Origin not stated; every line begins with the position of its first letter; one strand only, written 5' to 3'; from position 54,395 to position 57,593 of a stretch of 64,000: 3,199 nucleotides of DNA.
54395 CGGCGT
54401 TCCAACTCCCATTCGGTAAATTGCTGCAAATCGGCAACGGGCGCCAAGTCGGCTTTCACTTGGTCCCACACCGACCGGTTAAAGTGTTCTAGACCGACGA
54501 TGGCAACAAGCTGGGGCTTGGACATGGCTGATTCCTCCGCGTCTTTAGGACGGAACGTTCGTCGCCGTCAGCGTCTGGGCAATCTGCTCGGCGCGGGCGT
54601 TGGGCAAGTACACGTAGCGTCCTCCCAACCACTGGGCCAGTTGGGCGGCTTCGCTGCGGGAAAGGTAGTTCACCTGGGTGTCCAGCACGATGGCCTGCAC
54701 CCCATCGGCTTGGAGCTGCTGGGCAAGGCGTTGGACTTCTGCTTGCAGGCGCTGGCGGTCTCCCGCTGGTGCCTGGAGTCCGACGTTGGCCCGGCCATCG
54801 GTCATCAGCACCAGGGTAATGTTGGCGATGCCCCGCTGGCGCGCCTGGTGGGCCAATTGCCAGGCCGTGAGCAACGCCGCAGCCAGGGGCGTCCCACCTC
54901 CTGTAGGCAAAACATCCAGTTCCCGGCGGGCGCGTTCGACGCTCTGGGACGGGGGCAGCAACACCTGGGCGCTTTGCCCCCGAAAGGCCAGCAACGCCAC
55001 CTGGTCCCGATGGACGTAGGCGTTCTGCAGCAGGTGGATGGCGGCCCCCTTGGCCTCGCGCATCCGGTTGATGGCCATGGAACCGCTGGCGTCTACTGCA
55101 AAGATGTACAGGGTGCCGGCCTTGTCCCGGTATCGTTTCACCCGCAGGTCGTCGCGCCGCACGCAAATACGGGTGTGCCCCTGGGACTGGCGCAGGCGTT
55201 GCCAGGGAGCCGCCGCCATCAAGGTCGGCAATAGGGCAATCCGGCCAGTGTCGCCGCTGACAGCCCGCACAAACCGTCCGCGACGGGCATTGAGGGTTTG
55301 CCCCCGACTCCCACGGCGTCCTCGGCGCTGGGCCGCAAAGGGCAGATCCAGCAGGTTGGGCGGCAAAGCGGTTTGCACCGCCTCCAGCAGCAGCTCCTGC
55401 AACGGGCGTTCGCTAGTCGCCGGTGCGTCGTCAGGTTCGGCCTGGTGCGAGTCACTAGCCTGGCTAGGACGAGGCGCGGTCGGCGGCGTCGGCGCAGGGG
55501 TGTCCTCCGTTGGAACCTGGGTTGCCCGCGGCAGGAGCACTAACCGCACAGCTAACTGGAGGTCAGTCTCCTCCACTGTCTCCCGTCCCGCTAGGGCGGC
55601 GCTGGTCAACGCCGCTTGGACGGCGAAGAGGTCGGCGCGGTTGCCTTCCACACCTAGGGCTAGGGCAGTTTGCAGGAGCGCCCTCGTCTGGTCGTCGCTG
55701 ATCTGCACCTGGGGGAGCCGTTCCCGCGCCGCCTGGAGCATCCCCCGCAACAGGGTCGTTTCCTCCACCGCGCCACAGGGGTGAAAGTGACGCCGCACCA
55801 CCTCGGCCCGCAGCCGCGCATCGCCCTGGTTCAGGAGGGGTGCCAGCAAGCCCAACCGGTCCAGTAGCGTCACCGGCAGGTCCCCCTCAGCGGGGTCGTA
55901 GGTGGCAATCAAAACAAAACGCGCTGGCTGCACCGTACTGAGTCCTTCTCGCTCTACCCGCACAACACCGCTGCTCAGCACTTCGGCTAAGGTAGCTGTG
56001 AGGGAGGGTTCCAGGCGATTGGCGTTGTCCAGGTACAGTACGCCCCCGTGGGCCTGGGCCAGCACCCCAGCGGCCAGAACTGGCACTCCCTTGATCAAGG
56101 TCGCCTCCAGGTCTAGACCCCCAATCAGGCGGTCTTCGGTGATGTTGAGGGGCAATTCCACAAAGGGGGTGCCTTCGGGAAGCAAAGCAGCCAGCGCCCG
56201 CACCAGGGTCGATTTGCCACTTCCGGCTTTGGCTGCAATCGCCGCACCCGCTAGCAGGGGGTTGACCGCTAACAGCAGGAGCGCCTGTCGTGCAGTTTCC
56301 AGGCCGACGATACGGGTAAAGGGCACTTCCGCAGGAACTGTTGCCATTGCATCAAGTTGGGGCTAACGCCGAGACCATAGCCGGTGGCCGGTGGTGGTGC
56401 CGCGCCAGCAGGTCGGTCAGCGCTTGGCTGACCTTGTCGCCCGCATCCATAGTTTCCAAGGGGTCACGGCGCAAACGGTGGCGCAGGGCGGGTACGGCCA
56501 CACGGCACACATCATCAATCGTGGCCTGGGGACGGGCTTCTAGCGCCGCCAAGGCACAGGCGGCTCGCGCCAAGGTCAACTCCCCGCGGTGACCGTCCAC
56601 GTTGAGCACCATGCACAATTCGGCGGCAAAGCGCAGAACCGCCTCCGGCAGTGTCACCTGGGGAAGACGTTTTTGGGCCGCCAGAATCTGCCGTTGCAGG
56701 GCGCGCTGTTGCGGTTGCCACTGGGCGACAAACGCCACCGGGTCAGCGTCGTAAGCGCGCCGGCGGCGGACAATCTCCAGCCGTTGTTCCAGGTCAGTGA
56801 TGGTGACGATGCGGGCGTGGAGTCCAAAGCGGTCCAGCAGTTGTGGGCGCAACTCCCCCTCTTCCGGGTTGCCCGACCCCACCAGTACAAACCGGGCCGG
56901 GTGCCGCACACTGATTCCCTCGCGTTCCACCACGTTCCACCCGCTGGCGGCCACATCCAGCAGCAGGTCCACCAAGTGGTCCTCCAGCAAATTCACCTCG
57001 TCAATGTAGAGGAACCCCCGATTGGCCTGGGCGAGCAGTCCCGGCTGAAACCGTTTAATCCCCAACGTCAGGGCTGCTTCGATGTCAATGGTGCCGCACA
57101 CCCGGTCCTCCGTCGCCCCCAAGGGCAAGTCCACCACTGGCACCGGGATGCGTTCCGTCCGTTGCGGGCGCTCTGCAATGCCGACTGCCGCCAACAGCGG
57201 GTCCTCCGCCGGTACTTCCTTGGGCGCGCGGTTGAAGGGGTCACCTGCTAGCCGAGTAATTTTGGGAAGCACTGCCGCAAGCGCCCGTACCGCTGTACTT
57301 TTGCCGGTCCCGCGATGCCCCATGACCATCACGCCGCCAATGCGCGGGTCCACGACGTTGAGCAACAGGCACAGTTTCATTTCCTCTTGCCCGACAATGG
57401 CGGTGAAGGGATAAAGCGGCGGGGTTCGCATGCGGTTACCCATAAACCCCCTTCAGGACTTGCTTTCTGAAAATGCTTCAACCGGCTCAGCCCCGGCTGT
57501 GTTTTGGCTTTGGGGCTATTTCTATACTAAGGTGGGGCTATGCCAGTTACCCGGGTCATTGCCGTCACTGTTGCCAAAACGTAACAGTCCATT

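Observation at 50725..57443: Green-bacterial-type bchI-bchD-bchH Mg-chelatase operon in an oxygenic cyanobacterium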

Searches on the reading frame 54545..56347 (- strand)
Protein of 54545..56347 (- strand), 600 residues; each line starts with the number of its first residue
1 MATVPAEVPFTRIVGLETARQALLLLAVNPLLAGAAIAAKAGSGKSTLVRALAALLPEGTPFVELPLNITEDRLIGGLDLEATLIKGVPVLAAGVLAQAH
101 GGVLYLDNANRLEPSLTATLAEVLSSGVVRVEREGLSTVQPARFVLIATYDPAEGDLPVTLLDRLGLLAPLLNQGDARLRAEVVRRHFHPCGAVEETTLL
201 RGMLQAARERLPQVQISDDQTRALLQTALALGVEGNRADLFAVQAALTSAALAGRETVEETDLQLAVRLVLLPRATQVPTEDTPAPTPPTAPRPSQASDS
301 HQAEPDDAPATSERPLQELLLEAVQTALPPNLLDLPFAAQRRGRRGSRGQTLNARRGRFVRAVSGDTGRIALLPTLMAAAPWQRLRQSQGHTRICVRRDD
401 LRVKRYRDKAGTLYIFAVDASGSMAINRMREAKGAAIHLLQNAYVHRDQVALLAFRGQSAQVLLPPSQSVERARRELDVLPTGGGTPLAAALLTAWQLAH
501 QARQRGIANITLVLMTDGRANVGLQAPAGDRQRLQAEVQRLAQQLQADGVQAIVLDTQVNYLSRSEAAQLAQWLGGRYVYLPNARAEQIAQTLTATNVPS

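Call 3: search_protein_families(library=ncbifam, proteins=[window:54545-56347:-])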
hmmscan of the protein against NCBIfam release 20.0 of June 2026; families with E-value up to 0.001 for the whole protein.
window:54545-56347:- (600 aa): 7 families
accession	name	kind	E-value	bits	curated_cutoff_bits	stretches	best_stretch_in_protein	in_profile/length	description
TIGR02031.1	BchD-ChlD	equivalog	5.9e-208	692.4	499.55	1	17-590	1-608/608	magnesium chelatase ATPase subunit D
NF009943.0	PRK13406.1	equivalog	1.4e-144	482.8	571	1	17-596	9-582/585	magnesium chelatase subunit D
TIGR02442.1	Cob-chelat-sub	hypoth_equivalog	6.7e-142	474.1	779.45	2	60-582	87-641/641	putative cobaltochelatase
TIGR02030.1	BchI-ChlI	equivalog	9.1e-53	179.6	466.95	2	60-282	91-321/337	magnesium chelatase ATPase subunit I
TIGR03788.1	marine_srt_targ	equivalog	3.5e-06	25.7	551.65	1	415-518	275-379/629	marine proteobacterial sortase target protein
TIGR00368.1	TIGR00368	hypoth_equivalog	1.2e-05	24.2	362.4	1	83-153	278-348/499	YifB family Mg chelatase-like AAA ATPase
NF007365.0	PRK09862.1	equivalog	3.9e-05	22.4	530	1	84-153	278-347/506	YifB family Mg chelatase-like AAA ATPase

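Call 6: find_encoding_contigs(protein=window:54545-56347:-, flank=10000, max_places=6)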
Protein window:54545-56347:- (600 aa): 5 contigs read that carry it; 4 places shown.
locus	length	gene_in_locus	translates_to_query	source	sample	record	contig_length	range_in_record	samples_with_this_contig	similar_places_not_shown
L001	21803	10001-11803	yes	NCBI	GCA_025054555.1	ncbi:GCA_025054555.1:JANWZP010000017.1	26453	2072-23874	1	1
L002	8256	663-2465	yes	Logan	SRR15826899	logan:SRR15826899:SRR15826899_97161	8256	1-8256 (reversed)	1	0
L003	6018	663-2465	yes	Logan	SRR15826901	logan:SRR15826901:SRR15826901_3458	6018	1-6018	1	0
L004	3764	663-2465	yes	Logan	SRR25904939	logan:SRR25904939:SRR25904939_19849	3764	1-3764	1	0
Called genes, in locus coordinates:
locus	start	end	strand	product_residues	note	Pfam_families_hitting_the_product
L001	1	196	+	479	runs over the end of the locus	PF19295:SufBD_N, PF01458:SUFBD_core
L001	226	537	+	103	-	PF11378:DUF3181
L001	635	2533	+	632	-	PF00012:HSP70, PF06723:MreB_Mbl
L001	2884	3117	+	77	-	PF26394:Psb34 (weak)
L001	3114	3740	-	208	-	-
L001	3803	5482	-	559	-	-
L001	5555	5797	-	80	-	-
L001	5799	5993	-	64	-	PF10999:DUF2839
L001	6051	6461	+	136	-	PF12158:DUF3592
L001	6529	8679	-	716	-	PF13089:PP_kinase_N, PF02503:PP_kinase, PF17941:PP_kinase_C_1, PF13091:PLDc_2 (faint), PF13090:PP_kinase_C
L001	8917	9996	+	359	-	PF13191:AAA_16 (faint), PF07728:AAA_5 (faint), PF01078:Mg_chelatase (weak), PF17863:AAA_lid_2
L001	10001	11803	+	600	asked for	PF00493:MCM (weak), PF07728:AAA_5, PF01078:Mg_chelatase (weak), PF17863:AAA_lid_2, PF26791:AAPxQ, PF00092:VWA, PF13519:VWA_2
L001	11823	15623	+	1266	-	PF11965:DUF3479, PF02514:CobN-Mg_chel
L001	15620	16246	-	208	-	PF00677:Lum_binding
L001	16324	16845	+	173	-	PF02577:BFN_dom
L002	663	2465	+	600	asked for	PF00493:MCM (weak), PF07728:AAA_5, PF01078:Mg_chelatase (weak), PF17863:AAA_lid_2, PF26791:AAPxQ, PF00092:VWA, PF13519:VWA_2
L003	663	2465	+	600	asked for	PF00493:MCM (weak), PF07728:AAA_5, PF01078:Mg_chelatase (weak), PF17863:AAA_lid_2, PF26791:AAPxQ, PF00092:VWA, PF13519:VWA_2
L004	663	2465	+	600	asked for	PF00493:MCM (weak), PF07728:AAA_5, PF01078:Mg_chelatase (weak), PF17863:AAA_lid_2, PF26791:AAPxQ, PF00092:VWA, PF13519:VWA_2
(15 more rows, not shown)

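Call 9: search_solved_structures(query=window:54545-56347:-, max_evalue=1e-10)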
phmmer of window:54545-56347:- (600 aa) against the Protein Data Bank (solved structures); distinct sequences matched with E-value up to 1e-10: 4.
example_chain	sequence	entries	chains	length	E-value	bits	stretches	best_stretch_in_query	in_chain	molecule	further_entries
1g8p_A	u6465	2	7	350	1.3e-45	159.6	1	56-282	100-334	MAGNESIUM-CHELATASE 38 KDA SUBUNIT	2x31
6l8d_A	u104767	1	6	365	1.7e-41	146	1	58-282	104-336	Magnesium-chelatase subunit ChlI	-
8osf_A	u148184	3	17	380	8.1e-41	143.8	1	61-282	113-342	Magnesium-chelatase subunit ChlI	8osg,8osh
2x31_A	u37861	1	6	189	1.3e-36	129.9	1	411-595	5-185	MAGNESIUM-CHELATASE 60 KDA SUBUNIT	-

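Call 71: find_homologous_proteins(query=window:54545-56347:-, max_evalue=1e-30)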
Query window:54545-56347:- (600 aa): 7128 proteins with E <= 1e-30 among 8000 candidates; the best 120 are listed.
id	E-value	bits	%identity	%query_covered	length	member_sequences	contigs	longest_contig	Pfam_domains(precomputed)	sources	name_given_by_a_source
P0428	0.0e+0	1264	100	100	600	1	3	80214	PF26791.1,PF00092.35,PF13519.13,PF00493.30,PF17863.8,PF07728.21,PF01078.28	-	-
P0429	5.4e-296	1001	80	100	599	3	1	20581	PF26791.1,PF00092.35,PF13519.13,PF00493.30,PF17863.8,PF07728.21,PF01078.28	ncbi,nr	ncbi:MAG: magnesium chelatase ATPase subunit D [Gloeomargarita sp. SKYB31]|nr:magnesium chelatase AT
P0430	2.2e-283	959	78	99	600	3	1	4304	PF26791.1,PF00092.35,PF13519.13,PF00493.30,PF17863.8,PF07728.21,PF01078.28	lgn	-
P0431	5.3e-283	958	77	99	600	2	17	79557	PF26791.1,PF00092.35,PF13519.13,PF00493.30,PF17863.8,PF07728.21,PF01078.28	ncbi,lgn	-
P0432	3.8e-280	949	78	99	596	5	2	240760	PF26791.1,PF00092.35,PF13519.13,PF00493.30,PF17863.8,PF07728.21,PF01078.28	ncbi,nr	ncbi:MAG: magnesium chelatase ATPase subunit D [Anaerolineae bacterium]|nr:magnesium chelatase ATPas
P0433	1.3e-248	844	70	98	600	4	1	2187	PF26791.1,PF00092.35,PF13519.13,PF17863.8,PF13401.13,PF07728.21,PF01078.28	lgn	-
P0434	3.4e-226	771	66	98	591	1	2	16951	PF26791.1,PF00092.35,PF13519.13,PF17863.8,PF07728.21,PF01078.28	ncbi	-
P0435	6.5e-226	770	65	98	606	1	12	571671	PF26791.1,PF00092.35,PF13519.13,PF00493.30,PF17863.8,PF07728.21,PF01078.28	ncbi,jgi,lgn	ncbi:MAG: magnesium chelatase ATPase subunit D [Candidatus Brachytrichaceae bacterium NZ_4S206]|jgi:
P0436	1.1e-224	766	65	97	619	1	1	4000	PF26791.1,PF00092.35,PF13519.13,PF17863.8,PF07728.21,PF01078.28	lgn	-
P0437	1.3e-224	765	66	97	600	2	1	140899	PF26791.1,PF00092.35,PF13519.13,PF00493.30,PF17863.8,PF07728.21,PF01078.28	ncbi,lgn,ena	-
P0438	5.9e-224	763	65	98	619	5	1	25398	PF26791.1,PF00092.35,PF13519.13,PF17863.8,PF07728.21,PF01078.28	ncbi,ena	-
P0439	9.7e-224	762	65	98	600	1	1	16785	PF26791.1,PF00092.35,PF13519.13,PF17863.8,PF07728.21,PF01078.28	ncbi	-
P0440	2.0e-223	761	65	97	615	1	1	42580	PF26791.1,PF00092.35,PF13519.13,PF00493.30,PF17863.8,PF07728.21,PF01078.28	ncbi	ncbi:MAG: magnesium chelatase ATPase subunit D [Thermoflexales bacterium]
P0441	1.9e-222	758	65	97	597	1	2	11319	PF26791.1,PF00092.35,PF13519.13,PF17863.8,PF07728.21,PF01078.28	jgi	jgi:magnesium chelatase subunit D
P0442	2.5e-222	758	65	97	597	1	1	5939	PF26791.1,PF00092.35,PF13519.13,PF17863.8,PF07728.21,PF01078.28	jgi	jgi:magnesium chelatase subunit D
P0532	8.4e-196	670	53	99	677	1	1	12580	PF00092.35,PF13519.13,PF17863.8,PF07728.21,PF01078.28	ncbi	-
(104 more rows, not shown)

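Call 76: find_encoding_contigs(protein=P0532, flank=10000, max_places=3)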
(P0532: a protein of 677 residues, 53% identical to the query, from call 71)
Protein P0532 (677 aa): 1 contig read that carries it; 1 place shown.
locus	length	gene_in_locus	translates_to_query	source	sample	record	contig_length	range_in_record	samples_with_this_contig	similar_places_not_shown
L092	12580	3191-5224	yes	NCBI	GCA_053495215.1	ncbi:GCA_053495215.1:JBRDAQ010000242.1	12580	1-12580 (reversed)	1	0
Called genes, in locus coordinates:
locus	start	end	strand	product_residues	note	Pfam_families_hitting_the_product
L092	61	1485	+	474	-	PF07690:MFS_1, PF13347:MFS_2, PF03209:PUCC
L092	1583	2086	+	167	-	PF07284:BCHF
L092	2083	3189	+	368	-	PF13191:AAA_16 (weak), PF07728:AAA_5 (faint), PF01078:Mg_chelatase (weak), PF17863:AAA_lid_2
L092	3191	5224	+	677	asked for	PF07728:AAA_5, PF01078:Mg_chelatase (weak), PF17863:AAA_lid_2, PF00092:VWA, PF13519:VWA_2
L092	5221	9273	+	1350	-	PF11965:DUF3479, PF02514:CobN-Mg_chel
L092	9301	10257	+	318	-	PF08240:ADH_N, PF01262:AlaDh_PNT_C (faint), PF16912:Glu_dehyd_C (faint), PF00107:ADH_zinc_N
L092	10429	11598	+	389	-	PF00142:Fer4_NifH, PF01656:CbiA, PF10609:ParA (faint)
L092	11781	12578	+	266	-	?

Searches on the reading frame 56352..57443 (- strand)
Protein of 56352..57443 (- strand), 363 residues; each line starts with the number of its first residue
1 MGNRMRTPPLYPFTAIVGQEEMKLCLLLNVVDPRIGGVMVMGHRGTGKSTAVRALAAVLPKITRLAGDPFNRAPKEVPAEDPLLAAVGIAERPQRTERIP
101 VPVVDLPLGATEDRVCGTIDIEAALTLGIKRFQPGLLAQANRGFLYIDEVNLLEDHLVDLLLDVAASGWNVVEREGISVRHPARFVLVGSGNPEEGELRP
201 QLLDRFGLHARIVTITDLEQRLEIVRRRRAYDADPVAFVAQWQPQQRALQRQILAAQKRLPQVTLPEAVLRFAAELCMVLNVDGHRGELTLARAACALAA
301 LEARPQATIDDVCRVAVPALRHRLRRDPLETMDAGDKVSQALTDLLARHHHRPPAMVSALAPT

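Call 3: search_protein_families(library=ncbifam, proteins=[window:56352-57443:-])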
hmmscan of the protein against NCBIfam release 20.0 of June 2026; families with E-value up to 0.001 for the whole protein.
window:56352-57443:- (363 aa): 8 families
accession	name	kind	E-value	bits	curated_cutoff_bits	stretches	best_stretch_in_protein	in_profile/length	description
TIGR02030.1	BchI-ChlI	equivalog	2e-160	533.5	466.95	1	11-346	1-336/337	magnesium chelatase ATPase subunit I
TIGR02442.1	Cob-chelat-sub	hypoth_equivalog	1.8e-133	446.3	779.45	1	11-332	1-318/641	putative cobaltochelatase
TIGR02031.1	BchD-ChlD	equivalog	4.5e-68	230.4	499.55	1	20-329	1-276/608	magnesium chelatase ATPase subunit D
NF009943.0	PRK13406.1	equivalog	1.6e-16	60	571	1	101-333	53-264/585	magnesium chelatase subunit D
TIGR00764.1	lon_rel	equivalog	8.5e-07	27.9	516.6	0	129-207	205-292/608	ATP-dependent protease LonB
TIGR00368.1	TIGR00368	hypoth_equivalog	1.3e-06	27.3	362.4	0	131-193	285-347/499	YifB family Mg chelatase-like AAA ATPase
TIGR02903.1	spore_lon_C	equivalog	0.00022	19.9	678.8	1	13-164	153-288/615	Lon family ATP-dependent protease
NF007365.0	PRK09862.1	equivalog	0.00032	19.4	530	0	133-194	286-347/506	YifB family Mg chelatase-like AAA ATPase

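Call 7: search_solved_structures(query=window:56352-57443:-, max_evalue=1e-10, show_alignments=2)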
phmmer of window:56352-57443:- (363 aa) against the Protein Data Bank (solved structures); distinct sequences matched with E-value up to 1e-10: 3.
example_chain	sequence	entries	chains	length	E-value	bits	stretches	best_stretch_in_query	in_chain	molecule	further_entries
6l8d_A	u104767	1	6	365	3.4e-129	434.2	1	10-343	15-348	Magnesium-chelatase subunit ChlI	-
8osf_A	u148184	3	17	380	3.5e-127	427.6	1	10-342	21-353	Magnesium-chelatase subunit ChlI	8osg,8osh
1g8p_A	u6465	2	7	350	1.5e-117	395.9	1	5-342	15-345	MAGNESIUM-CHELATASE 38 KDA SUBUNIT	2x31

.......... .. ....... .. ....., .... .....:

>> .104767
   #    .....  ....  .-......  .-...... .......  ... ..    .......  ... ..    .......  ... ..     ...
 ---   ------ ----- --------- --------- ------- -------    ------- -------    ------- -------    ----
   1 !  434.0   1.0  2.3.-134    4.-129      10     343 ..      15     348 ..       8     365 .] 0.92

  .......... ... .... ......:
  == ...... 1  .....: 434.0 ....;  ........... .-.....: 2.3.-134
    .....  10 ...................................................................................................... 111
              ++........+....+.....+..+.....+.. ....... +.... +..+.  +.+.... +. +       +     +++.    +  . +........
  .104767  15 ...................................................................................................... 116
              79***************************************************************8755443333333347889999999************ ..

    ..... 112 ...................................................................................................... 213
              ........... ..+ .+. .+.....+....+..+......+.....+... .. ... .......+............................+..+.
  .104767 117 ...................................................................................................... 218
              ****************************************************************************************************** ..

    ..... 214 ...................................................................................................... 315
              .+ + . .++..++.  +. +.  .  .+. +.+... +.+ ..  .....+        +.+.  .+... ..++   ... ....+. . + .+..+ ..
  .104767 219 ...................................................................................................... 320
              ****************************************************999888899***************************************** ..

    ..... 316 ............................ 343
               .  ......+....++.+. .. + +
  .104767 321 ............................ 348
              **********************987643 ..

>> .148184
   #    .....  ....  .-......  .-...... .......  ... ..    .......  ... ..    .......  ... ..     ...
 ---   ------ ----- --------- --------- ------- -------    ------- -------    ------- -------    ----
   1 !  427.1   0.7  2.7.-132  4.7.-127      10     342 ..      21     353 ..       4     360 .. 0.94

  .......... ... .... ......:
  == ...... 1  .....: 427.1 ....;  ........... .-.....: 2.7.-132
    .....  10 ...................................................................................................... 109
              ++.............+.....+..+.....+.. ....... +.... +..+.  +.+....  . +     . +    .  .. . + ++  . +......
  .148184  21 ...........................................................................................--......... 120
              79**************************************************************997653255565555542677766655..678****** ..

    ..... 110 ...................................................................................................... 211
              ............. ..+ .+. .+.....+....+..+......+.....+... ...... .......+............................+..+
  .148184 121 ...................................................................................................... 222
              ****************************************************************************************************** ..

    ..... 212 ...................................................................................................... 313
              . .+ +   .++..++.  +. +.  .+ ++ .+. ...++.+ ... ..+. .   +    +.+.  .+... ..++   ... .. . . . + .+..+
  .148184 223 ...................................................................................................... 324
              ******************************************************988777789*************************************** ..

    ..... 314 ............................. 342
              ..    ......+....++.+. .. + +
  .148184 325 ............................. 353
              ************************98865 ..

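Call 57: find_homologous_proteins(query=window:56352-57443:-, max_evalue=1e-30)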
Query window:56352-57443:- (363 aa): 8000 proteins with E <= 1e-30 among 8000 candidates; the best 120 are listed.
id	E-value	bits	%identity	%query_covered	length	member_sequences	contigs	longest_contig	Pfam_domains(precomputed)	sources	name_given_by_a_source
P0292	8.3e-231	783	100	99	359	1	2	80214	PF17863.8,PF07728.21,PF01078.28,PF13191.13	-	-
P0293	1.5e-207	707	91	97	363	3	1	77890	PF17863.8,PF13401.13,PF07728.21,PF01078.28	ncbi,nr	ncbi:MAG: magnesium chelatase ATPase subunit I [Gloeomargarita sp. SKYG116]|nr:magnesium chelatase A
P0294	9.4e-202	688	89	98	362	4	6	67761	PF17863.8,PF13401.13,PF07728.21,PF01078.28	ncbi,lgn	ncbi:MAG: magnesium chelatase ATPase subunit I [Gloeomargarita sp. GMQP_bins_120]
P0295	4.1e-196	669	86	97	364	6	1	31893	PF17863.8,PF07728.21,PF01078.28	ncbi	-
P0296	2.2e-189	647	83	98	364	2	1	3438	PF17863.8,PF07728.21,PF01078.28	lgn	-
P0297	2.2e-171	588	79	93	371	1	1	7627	PF17863.8,PF07728.21,PF01078.28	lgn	-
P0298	1.7e-170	585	80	93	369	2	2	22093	PF17863.8,PF07728.21,PF01078.28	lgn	-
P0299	1.3e-168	579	77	93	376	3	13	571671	PF17863.8,PF07728.21,PF01078.28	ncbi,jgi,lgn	ncbi:MAG: magnesium chelatase ATPase subunit I [Candidatus Brachytrichaceae bacterium NZ_4S206]|jgi:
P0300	1.5e-168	579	76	100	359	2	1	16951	PF17863.8,PF07728.21,PF01078.28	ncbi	-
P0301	2.3e-168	578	77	94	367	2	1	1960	PF17863.8,PF07728.21,PF01078.28,PF13191.13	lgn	-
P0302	2.4e-168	578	79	94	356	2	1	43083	PF17863.8,PF07728.21,PF01078.28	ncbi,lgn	ncbi:MAG: magnesium chelatase ATPase subunit I [Thermoflexales bacterium]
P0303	2.4e-168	578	79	93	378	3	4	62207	PF17863.8,PF07728.21,PF01078.28,PF13191.13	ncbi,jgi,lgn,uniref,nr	ncbi:MAG: magnesium chelatase ATPase subunit I [Chloroflexi bacterium]|jgi:magnesium chelatase subun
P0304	2.5e-167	574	77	93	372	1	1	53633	PF17863.8,PF07728.21,PF01078.28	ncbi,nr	ncbi:MAG: magnesium chelatase ATPase subunit I [Anaerolineae bacterium]|nr:magnesium chelatase ATPas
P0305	8.0e-167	573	75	93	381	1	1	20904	PF17863.8,PF07728.21,PF01078.28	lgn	-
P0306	1.0e-166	572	77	92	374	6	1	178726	PF17863.8,PF07728.21,PF01078.28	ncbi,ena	-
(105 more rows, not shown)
